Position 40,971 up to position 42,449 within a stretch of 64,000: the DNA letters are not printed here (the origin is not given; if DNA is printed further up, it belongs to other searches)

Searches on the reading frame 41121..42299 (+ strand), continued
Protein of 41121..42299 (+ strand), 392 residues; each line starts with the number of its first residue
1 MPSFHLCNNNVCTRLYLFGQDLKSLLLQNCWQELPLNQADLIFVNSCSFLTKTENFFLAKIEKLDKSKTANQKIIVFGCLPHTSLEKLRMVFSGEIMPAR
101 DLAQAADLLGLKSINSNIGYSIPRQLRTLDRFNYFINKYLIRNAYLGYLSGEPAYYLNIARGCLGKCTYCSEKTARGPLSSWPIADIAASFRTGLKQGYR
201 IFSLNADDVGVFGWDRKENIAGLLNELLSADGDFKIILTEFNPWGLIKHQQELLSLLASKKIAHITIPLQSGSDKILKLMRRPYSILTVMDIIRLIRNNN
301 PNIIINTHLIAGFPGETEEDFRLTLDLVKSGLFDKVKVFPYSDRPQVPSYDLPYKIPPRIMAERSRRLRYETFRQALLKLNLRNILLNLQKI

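Call 77: search_protein_families(library=pfam, proteins=[L004:1793-2440:+], max_evalue=0.01)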
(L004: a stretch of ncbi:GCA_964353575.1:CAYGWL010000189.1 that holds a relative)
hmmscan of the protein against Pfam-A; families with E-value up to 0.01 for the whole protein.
L004:1793-2440:+ (216 aa): 0 families

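Call 85: search_protein_families(library=ncbifam, proteins=[L007:9513-10148:-], max_evalue=0.00001)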
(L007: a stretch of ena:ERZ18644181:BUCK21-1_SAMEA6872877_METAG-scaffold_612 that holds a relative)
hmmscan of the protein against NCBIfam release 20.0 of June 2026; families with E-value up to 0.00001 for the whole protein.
L007:9513-10148:- (211 aa): 1 family
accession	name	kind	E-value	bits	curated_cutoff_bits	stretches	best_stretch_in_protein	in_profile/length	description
TIGR00040.1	yfcE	subfamily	1e-08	35.5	56.25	1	17-186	2-117/158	YfcE family phosphodiesterase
